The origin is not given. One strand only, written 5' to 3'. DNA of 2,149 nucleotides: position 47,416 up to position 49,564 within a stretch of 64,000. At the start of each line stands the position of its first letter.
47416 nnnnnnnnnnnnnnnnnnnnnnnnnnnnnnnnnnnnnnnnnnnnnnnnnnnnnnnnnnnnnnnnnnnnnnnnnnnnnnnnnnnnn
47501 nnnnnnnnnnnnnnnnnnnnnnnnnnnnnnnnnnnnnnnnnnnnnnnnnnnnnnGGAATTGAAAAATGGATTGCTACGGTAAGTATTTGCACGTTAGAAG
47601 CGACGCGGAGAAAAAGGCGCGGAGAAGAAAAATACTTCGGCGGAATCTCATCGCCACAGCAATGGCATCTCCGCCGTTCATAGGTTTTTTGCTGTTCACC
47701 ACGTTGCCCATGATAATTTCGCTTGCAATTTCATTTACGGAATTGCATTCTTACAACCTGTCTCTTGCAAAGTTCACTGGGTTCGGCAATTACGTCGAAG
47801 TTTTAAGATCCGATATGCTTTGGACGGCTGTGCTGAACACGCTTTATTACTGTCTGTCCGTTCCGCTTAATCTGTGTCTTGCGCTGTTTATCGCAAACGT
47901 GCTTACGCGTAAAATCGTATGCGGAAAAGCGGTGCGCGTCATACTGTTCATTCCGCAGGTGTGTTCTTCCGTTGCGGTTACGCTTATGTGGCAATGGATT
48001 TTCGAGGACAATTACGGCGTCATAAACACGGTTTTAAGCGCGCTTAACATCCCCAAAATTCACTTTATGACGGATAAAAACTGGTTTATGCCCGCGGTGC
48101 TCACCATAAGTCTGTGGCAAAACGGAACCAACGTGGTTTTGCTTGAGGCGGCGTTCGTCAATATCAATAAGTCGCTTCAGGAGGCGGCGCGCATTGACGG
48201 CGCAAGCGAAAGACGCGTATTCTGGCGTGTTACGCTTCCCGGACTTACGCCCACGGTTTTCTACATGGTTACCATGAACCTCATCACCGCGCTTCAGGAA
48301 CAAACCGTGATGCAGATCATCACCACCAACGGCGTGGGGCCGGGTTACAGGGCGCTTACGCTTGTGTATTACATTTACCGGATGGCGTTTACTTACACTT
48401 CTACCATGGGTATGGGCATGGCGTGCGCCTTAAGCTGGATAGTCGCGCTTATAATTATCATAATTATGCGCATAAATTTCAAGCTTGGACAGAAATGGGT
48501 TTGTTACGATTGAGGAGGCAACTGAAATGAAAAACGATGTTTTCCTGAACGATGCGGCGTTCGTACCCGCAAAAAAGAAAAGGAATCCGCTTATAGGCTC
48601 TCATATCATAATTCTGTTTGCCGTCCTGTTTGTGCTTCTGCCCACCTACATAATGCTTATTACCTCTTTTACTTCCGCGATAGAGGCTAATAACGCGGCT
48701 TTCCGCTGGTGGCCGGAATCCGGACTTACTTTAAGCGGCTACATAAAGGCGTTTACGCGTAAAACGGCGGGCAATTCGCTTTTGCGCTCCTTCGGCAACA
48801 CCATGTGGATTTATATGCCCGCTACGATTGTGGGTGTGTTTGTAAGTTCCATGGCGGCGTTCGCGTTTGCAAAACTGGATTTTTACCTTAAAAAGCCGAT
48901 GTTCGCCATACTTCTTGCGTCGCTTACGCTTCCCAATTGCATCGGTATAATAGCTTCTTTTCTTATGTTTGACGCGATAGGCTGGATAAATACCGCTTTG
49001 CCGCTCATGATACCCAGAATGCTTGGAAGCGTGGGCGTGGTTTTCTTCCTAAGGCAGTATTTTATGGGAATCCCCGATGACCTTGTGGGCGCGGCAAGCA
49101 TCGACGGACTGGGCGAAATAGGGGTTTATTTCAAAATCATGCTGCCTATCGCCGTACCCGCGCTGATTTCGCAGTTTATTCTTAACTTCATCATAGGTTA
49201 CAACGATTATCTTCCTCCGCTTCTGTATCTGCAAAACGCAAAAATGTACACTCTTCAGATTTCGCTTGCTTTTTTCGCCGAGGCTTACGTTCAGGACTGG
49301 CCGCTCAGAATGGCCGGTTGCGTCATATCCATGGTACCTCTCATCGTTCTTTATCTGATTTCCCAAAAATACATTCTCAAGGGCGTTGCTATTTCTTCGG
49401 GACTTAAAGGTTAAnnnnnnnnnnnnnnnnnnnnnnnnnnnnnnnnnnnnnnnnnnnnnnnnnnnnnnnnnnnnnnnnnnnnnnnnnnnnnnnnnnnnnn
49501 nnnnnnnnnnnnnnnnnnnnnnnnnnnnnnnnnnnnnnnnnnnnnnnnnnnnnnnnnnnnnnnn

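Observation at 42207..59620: Two ~210-bp near-identical direct repeats bracket a 17-kb CAZyme/ABC transporter cassette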

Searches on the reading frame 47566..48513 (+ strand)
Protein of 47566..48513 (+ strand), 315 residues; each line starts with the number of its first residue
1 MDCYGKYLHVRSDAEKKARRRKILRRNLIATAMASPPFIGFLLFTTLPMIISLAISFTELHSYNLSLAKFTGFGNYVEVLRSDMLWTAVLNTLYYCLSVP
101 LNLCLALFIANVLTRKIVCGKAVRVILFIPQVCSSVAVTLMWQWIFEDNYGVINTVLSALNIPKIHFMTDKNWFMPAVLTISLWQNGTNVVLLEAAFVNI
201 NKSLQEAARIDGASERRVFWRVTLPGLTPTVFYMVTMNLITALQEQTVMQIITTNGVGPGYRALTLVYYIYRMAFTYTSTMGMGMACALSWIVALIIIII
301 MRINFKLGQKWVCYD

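Call 11: search_protein_families(library=pfam, proteins=[window:47566-48513:+])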
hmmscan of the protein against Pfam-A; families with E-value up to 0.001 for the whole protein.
window:47566-48513:+ (315 aa): 1 family
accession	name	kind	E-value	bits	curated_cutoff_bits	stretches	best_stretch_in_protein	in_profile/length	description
PF00528.27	BPD_transp_1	-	5.9e-16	59.2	26.4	1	104-304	3-175/184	Binding-protein-dependent transport system inner membrane component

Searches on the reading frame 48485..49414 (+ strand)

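Call 11: search_protein_families(library=pfam, proteins=[window:48485-49414:+])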
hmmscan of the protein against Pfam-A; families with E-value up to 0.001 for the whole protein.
window:48485-49414:+ (309 aa): 1 family
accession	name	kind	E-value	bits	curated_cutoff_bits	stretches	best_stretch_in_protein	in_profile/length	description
PF00528.27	BPD_transp_1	-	3.4e-12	46.9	26.4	1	117-301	1-182/184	Binding-protein-dependent transport system inner membrane component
